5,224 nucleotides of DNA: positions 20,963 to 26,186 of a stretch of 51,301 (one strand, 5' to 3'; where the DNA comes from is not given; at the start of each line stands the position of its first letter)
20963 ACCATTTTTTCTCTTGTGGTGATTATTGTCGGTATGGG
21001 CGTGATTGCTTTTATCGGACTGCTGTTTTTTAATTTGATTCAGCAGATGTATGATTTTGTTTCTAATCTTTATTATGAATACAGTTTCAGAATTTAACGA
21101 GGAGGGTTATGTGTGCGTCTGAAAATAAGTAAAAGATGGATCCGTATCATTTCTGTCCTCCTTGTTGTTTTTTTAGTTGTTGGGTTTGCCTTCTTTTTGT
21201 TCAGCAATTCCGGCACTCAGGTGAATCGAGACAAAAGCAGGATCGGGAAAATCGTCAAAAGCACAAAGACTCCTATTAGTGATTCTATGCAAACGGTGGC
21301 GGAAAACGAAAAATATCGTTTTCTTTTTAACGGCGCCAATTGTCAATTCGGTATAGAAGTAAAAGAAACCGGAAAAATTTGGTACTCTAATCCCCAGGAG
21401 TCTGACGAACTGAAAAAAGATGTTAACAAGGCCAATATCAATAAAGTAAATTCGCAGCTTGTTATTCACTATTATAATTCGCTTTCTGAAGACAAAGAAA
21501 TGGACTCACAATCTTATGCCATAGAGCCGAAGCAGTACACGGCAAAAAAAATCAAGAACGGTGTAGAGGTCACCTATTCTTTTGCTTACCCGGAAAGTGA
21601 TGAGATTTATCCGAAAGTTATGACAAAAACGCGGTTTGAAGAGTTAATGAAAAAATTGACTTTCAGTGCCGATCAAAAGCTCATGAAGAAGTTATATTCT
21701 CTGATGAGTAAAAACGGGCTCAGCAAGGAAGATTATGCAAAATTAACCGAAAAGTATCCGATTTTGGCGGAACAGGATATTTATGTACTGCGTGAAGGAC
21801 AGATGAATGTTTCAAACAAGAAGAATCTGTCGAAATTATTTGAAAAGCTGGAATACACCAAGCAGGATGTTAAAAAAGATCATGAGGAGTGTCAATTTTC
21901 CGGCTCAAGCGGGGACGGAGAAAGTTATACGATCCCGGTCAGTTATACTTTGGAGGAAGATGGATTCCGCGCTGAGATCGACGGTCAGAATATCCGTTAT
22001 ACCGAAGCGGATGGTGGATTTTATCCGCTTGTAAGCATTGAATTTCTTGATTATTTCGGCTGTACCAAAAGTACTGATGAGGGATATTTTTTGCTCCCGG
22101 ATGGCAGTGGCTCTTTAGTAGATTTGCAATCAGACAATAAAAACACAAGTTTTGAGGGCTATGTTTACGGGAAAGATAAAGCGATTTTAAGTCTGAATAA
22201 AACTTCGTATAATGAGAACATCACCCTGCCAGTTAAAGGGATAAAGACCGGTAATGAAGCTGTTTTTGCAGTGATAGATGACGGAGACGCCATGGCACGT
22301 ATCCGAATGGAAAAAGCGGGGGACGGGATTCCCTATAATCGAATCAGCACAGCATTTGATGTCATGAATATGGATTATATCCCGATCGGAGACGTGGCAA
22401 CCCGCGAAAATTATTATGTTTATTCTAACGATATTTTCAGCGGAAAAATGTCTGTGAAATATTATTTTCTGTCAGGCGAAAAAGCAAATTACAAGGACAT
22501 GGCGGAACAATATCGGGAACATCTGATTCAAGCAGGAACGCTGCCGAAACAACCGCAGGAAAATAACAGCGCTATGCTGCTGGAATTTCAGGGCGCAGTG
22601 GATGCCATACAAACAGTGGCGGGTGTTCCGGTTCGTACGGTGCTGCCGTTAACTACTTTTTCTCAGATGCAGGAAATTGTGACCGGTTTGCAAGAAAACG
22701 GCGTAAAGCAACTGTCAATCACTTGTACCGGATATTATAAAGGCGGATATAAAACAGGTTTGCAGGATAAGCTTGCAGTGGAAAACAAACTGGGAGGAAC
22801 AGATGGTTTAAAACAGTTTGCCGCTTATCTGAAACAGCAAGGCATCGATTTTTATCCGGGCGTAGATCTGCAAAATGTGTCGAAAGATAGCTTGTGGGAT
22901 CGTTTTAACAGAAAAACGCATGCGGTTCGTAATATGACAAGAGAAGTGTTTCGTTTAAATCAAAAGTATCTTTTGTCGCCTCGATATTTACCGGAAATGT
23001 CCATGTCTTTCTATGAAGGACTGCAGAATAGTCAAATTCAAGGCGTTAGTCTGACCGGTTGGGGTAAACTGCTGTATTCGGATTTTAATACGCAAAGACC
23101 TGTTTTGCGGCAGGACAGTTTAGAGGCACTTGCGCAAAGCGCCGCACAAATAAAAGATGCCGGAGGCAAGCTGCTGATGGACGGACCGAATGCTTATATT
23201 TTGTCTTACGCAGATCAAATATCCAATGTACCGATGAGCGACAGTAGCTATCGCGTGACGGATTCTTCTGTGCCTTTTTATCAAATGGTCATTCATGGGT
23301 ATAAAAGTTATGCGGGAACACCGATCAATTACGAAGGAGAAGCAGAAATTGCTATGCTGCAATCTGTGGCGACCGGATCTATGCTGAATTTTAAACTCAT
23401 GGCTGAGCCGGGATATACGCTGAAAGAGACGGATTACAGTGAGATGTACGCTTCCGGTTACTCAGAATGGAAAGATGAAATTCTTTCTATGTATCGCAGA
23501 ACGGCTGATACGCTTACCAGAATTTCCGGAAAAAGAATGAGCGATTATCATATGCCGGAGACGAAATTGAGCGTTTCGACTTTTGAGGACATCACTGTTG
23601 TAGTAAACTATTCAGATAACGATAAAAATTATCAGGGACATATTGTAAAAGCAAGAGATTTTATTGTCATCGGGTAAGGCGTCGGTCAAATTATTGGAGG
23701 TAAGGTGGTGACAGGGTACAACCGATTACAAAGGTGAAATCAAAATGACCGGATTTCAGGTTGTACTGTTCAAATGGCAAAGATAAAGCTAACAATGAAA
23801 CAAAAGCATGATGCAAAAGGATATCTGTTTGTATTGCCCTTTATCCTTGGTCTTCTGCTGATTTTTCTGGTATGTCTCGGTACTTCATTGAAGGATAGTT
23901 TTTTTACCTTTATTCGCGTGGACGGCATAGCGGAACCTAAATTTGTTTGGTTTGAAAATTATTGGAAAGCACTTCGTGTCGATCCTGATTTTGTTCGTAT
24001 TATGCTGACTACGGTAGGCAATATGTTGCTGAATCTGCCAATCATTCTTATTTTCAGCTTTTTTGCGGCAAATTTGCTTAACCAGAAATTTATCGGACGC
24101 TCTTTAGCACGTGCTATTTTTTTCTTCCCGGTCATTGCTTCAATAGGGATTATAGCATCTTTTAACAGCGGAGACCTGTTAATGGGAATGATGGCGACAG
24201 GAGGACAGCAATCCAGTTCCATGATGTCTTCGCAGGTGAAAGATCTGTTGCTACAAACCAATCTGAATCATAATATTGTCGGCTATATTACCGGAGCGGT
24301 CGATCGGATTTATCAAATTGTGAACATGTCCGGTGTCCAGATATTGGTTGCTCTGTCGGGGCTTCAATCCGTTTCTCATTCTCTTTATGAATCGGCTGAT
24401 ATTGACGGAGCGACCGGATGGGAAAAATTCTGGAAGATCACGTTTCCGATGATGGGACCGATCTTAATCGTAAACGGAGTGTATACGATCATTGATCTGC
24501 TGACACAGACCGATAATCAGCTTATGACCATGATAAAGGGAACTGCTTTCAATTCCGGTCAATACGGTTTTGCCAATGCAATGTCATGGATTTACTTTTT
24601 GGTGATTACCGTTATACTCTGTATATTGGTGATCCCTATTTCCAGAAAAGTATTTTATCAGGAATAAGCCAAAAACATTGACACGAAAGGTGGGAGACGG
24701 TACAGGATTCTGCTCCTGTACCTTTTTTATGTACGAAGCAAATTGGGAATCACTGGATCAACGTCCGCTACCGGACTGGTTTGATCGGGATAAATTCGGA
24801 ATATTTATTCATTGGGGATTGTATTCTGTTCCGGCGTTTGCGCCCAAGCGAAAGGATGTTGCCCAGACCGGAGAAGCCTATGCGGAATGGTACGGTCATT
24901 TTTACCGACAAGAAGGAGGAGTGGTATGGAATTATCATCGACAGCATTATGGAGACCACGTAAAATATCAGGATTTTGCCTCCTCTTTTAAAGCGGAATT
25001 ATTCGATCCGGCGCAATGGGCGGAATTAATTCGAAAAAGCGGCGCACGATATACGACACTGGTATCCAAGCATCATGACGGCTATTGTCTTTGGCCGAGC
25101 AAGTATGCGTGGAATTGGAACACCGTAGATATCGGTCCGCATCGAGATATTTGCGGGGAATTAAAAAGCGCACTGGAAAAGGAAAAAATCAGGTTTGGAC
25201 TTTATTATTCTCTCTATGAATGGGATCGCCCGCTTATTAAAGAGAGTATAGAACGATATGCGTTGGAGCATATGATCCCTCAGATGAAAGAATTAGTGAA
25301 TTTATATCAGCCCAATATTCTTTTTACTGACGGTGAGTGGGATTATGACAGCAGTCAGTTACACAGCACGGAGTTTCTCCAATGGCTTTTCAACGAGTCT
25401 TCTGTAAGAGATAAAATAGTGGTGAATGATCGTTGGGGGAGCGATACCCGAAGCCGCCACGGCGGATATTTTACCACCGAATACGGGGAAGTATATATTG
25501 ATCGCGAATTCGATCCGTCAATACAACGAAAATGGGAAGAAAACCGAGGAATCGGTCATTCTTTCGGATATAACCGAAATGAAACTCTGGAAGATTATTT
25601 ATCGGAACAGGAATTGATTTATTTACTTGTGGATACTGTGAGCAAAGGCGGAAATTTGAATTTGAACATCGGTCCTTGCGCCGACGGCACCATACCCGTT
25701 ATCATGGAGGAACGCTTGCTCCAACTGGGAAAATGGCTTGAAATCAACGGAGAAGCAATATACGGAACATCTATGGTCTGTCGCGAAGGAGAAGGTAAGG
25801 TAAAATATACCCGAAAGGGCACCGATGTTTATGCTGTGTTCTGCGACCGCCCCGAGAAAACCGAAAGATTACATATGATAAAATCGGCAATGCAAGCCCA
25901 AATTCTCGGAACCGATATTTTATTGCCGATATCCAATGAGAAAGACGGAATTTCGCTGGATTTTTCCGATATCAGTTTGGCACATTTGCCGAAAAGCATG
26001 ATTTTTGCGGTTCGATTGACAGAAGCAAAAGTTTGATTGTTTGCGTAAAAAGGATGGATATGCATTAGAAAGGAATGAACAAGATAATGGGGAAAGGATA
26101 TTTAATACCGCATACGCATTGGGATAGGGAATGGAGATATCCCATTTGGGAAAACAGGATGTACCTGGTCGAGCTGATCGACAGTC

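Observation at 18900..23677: Uncharacterised envelope triad (NHL propeller/TPR, Yip1 membrane protein, DUF5696-like protein) embedded inside a sugar ABC importer operon (copy A)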

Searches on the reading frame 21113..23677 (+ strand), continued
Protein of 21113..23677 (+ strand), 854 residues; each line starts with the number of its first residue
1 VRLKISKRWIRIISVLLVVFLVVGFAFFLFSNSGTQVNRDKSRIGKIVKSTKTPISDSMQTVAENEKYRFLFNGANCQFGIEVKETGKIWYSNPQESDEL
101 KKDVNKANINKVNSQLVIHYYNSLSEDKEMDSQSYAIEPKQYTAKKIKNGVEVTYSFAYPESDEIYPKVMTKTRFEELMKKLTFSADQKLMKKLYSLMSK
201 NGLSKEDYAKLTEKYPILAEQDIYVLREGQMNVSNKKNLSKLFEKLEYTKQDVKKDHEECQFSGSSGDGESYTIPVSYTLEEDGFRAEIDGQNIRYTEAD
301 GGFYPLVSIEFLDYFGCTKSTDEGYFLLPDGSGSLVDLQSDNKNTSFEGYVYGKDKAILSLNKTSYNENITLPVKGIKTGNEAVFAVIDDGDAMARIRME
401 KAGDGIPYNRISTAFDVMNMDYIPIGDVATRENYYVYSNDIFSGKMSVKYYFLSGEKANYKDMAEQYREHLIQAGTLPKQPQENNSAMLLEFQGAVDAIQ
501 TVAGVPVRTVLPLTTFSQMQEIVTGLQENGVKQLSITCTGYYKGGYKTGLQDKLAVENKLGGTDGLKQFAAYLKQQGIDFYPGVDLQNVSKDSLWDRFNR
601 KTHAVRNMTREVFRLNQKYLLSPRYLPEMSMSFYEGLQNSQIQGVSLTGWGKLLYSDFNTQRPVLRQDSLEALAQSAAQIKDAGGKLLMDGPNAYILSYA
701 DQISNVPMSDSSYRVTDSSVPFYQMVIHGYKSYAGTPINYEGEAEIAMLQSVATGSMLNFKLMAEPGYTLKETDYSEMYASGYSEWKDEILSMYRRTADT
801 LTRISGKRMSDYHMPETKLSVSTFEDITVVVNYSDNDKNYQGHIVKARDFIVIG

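Call 92: list_cluster_members(proteins=[P0001, P0111, P0112, P0005])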
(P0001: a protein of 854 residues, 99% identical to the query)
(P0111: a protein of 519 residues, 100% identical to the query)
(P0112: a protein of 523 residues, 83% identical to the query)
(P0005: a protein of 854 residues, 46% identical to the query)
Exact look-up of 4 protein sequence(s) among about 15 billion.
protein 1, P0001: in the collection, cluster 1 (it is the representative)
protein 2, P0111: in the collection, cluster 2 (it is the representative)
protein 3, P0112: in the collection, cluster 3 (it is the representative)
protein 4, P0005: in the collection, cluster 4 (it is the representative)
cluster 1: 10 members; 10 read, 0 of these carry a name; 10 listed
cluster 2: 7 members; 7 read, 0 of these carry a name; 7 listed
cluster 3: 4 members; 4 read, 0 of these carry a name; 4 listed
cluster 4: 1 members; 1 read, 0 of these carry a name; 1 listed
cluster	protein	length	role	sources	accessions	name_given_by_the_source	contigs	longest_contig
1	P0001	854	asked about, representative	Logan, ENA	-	-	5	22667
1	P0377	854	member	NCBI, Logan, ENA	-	-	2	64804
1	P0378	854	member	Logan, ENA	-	-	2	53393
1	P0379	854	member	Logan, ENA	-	-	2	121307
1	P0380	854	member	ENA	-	-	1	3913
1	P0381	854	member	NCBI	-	-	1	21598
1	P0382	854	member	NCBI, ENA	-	-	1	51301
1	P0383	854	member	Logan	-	-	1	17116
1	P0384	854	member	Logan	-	-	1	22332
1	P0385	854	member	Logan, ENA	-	-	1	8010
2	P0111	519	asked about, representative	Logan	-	-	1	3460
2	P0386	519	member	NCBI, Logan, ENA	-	-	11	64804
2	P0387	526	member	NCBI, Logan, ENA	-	-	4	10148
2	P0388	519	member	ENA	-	-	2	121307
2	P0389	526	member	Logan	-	-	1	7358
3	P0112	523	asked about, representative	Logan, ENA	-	-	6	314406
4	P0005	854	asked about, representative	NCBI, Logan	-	-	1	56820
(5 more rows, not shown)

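Call 96: search_protein_families(library=pfam, proteins=[P0081, P0092, P0098, P0055, P0070, P0063, P0306, P0355], max_evalue=0.001)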
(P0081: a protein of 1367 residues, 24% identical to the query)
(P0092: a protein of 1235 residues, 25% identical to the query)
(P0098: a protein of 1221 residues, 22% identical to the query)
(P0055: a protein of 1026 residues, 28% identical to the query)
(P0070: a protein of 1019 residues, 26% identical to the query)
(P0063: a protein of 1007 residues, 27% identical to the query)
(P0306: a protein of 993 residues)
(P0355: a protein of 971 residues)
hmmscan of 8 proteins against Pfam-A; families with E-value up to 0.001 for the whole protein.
P0081 (1367 aa): 1 family
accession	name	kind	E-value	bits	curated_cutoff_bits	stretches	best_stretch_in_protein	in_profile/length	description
PF18952.6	DUF5696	-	2.7e-120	403.2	25.6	2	482-961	134-576/612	Family of unknown function (DUF5696)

P0092 (1235 aa): 1 family
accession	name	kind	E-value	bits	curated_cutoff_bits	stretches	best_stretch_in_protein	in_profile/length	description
PF18952.6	DUF5696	-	1.2e-122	410.9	25.6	2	729-1032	279-575/612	Family of unknown function (DUF5696)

P0098 (1221 aa): 1 family
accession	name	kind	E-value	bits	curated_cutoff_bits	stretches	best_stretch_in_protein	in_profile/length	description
PF18952.6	DUF5696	-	1.8e-118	397.1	25.6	2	713-1019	279-576/612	Family of unknown function (DUF5696)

P0055 (1026 aa): 1 family
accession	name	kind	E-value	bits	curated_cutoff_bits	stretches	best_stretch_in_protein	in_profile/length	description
PF18952.6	DUF5696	-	4.6e-163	544.4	25.6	2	452-1023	62-612/612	Family of unknown function (DUF5696)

P0070 (1019 aa): 1 family
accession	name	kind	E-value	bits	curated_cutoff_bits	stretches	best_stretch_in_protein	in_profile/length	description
PF18952.6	DUF5696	-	1.4e-151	506.5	25.6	2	509-997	134-599/612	Family of unknown function (DUF5696)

P0063 (1007 aa): 1 family
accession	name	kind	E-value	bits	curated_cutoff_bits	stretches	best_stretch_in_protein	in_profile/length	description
PF18952.6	DUF5696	-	7.8e-167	556.9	25.6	2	440-1003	68-612/612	Family of unknown function (DUF5696)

P0306 (993 aa): 1 family
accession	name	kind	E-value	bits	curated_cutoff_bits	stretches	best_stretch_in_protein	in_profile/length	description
PF18952.6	DUF5696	-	1.1e-188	629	25.6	1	349-986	5-612/612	Family of unknown function (DUF5696)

P0355 (971 aa): 1 family
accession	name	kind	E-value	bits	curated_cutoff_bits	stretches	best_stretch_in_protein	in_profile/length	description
PF18952.6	DUF5696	-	7.6e-191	636.2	25.6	1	334-959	12-612/612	Family of unknown function (DUF5696)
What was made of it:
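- Tried and rejected: None was found (call 96).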

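Call 99: find_encoding_contigs(protein=P0107, flank=10000, max_places=1)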
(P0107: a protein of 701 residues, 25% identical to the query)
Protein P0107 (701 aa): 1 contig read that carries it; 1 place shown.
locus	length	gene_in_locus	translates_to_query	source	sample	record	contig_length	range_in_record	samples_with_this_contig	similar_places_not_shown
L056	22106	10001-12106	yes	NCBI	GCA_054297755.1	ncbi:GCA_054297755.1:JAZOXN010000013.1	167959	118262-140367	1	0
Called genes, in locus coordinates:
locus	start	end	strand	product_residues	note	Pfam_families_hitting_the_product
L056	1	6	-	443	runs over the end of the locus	PF00724:Oxidored_FMN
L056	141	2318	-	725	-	PF00404:Dockerin_1 (weak)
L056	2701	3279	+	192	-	PF00156:Pribosyltran (weak)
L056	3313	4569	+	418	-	PF02608:Bmp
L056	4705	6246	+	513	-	PF00005:ABC_tran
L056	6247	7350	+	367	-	PF02653:BPD_transp_2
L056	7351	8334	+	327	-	PF02653:BPD_transp_2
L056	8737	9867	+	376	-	-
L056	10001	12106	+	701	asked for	PF18952:DUF5696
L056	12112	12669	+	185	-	PF14277:DUF4364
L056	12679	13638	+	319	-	PF01695:IstB_IS21 (weak), PF02562:PhoH, PF13245:AAA_19 (weak), PF13604:AAA_30 (weak)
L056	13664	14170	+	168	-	PF02130:YbeY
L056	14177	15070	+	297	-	PF00350:Dynamin_N (faint), PF01926:MMR_HSR1, PF02421:FeoB_N, PF03193:RsgA_GTPase (faint), PF00009:GTP_EFTU, PF07650:KH_2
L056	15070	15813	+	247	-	PF11967:RecO_N, PF02565:RecO_C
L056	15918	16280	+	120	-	PF01475:FUR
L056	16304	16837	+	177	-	PF00210:Ferritin (weak), PF02915:Rubrerythrin, PF21349:RUBY_RBDX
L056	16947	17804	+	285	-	PF00781:DAGK_cat, PF19279:YegS_C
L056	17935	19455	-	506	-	PF07690:MFS_1, PF13347:MFS_2, PF07690:MFS_1 (weak), PF13347:MFS_2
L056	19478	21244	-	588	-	PF00155:Aminotran_1_2, PF13911:AhpC-TSA_2 (faint)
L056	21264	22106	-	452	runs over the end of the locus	PF14587:Glyco_hydr_30_2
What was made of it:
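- One very divergent DUF5696 (L056) stands alone among housekeeping genes (call 99). The orphan DUF5696 in L056 sits among housekeeping genes (call 99).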

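Call 100: find_encoding_contigs(protein=P0089, flank=10000, max_places=1)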
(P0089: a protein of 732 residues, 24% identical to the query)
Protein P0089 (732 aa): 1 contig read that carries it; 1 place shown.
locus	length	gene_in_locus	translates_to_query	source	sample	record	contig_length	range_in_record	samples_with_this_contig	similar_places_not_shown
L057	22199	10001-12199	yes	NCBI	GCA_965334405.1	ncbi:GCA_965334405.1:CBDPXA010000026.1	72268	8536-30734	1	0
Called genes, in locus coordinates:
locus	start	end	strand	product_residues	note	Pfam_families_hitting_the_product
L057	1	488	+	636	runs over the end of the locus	PF05691:Raffinose_syn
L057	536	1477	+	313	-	PF00528:BPD_transp_1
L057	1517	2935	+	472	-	PF01547:SBP_bac_1, PF13416:SBP_bac_8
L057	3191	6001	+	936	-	PF01547:SBP_bac_1, PF13416:SBP_bac_8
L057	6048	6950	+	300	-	PF00528:BPD_transp_1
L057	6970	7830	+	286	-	PF00528:BPD_transp_1 (weak)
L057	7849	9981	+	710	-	PF04893:Yip1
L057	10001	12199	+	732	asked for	PF18952:DUF5696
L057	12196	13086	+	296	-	-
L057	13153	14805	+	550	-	-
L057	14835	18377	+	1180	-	PF17802:SpaA (faint), PF22904:NOMO1-like_2nd (faint), PF13620:CarboxypepD_reg, PF13715:CarbopepD_reg_2 (weak), PF15976:CooC_C (faint), PF17210:SdrD_B (weak), PF13620:CarboxypepD_reg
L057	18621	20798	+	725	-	PF16875:Glyco_hydro_36N, PF02065:Melibiase, PF16874:Glyco_hydro_36C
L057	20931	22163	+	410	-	PF00890:FAD_binding_2 (faint), PF01134:GIDA (faint), PF01266:DAO (faint), PF03486:HI0933_like, PF04820:Trp_halogenase (faint), PF07992:Pyr_redox_2 (faint), PF13454:NAD_binding_9 (faint), PF22780:HI0933_like_1st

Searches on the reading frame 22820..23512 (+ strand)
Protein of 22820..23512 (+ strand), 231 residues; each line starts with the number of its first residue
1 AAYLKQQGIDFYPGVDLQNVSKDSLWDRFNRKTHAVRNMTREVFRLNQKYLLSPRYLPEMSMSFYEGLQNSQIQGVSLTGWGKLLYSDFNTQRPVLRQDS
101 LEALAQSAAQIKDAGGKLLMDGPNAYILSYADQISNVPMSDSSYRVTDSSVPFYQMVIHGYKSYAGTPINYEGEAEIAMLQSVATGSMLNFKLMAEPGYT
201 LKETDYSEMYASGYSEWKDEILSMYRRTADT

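Call 45: search_solved_structures(query=A3, max_evalue=10, show_alignments=5)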
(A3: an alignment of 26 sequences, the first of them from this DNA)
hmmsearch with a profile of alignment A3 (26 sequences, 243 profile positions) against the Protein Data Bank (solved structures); distinct sequences matched with E-value up to 10: 3.
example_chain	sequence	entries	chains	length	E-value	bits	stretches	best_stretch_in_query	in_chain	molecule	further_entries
7bvy_A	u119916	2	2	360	0.21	14.6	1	59-135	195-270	Cell shape determining protein MreB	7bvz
9y6s_7M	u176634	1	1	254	0.85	12.6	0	131-164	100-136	Tudor domain-containing protein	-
4ehc_A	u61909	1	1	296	0.87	12.6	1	128-167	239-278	PE-PGRS FAMILY PROTEIN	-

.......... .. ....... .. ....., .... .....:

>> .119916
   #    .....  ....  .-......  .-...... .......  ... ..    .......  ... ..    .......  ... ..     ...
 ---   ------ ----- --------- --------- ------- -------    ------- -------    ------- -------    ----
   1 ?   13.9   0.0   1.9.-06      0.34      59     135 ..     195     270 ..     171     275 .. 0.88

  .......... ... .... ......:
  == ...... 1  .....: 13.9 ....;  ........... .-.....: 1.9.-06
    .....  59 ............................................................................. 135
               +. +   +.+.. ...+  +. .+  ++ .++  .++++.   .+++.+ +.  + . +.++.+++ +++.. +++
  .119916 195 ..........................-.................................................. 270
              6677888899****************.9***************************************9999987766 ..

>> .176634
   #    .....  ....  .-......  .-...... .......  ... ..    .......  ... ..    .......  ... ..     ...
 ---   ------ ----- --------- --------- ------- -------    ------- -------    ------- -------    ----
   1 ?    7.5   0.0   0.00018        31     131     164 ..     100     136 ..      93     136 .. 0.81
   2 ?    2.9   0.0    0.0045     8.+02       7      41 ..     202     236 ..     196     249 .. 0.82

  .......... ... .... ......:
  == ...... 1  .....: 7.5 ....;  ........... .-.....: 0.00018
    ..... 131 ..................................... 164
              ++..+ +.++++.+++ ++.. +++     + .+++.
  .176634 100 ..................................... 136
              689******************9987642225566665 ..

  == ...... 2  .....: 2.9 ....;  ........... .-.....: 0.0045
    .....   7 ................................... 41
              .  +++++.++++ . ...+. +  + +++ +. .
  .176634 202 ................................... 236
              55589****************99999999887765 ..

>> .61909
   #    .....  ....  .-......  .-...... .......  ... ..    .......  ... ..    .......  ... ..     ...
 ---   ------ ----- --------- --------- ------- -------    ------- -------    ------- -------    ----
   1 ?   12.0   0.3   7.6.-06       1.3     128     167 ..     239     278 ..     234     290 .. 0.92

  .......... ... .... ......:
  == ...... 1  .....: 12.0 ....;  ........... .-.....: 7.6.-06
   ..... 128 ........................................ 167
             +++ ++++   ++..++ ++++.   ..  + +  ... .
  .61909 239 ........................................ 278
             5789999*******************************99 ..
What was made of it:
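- The catalytic half of the barrel has no detectable sequence match to any PDB entry (call 45).
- Tried and rejected: A profile of only the catalytic half of the DUF5696 barrel (A3) found no glycosidase in the PDB sequences (call 45).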

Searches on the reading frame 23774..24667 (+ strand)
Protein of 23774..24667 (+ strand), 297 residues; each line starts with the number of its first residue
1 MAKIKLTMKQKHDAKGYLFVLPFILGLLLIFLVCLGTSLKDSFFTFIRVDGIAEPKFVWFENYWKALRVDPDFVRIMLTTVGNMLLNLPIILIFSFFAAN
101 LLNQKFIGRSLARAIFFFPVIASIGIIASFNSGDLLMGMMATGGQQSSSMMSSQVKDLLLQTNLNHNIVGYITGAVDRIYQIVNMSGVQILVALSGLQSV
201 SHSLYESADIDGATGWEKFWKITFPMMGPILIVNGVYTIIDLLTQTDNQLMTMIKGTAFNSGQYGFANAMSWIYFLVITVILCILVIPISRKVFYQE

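Call 9: search_protein_families(library=pfam, proteins=[window:23774-24667:+], max_evalue=0.001)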
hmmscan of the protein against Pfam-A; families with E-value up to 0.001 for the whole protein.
window:23774-24667:+ (297 aa): 1 family
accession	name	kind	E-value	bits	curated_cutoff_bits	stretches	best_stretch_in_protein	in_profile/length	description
PF00528.27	BPD_transp_1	-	1.7e-07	31.6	26.4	1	74-290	16-174/184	Binding-protein-dependent transport system inner membrane component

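Call 11: search_protein_families(library=ncbifam, proteins=[window:23774-24667:+], max_evalue=0.001)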
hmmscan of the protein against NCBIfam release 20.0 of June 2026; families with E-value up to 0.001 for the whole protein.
window:23774-24667:+ (297 aa): 7 families
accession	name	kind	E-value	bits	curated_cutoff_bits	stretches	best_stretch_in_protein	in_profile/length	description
NF007852.0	PRK10561.1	equivalog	4.7e-07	29.9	335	1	16-247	14-235/295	sn-glycerol-3-phosphate ABC transporter permease UgpA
NF008231.0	PRK10998.1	equivalog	7.9e-06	25.6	261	1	195-246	179-230/296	maltose ABC transporter permease MalG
NF040932.1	ABC_arch_GlcU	equivalog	2.6e-05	24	340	1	196-242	155-201/272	glucose ABC transporter permease GlcU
TIGR00969.1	3a0106s02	subfamily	4.4e-05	23.1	240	0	197-233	166-202/272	sulfate ABC transporter permease subunit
NF008232.0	PRK10999.1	equivalog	5.3e-05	22.1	392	1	190-228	391-429/520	maltose ABC transporter permease MalF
TIGR01581.1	Mo_ABC_porter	hypoth_equivalog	0.00033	20.2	210.3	0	188-238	117-167/225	ABC transporter permease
TIGR03262.1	PhnU2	equivalog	0.00095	17.9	593.25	0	27-234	14-193/546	putative 2-aminoethylphosphonate ABC transporter permease subunit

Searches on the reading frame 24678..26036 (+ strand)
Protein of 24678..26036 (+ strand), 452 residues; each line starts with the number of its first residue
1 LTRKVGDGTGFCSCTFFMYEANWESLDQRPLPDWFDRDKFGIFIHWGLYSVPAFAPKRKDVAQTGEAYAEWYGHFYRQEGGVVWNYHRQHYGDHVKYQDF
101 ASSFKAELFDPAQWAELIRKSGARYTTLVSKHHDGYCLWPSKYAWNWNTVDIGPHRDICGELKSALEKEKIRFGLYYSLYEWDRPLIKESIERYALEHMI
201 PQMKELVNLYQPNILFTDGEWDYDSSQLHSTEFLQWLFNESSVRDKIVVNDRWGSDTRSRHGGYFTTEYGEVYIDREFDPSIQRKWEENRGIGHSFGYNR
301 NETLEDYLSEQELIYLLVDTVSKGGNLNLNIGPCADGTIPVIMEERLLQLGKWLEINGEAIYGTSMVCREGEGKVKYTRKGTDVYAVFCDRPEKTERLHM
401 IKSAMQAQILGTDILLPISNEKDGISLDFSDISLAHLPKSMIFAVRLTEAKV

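Call 9: search_protein_families(library=pfam, proteins=[window:24678-26036:+], max_evalue=0.001)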
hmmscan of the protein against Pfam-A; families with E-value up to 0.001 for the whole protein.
window:24678-26036:+ (452 aa): 1 family
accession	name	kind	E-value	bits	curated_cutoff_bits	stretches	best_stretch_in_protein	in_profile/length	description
PF01120.23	Alpha_L_fucos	-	9.7e-113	377.5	25.2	1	19-359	14-345/345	Alpha-L-fucosidase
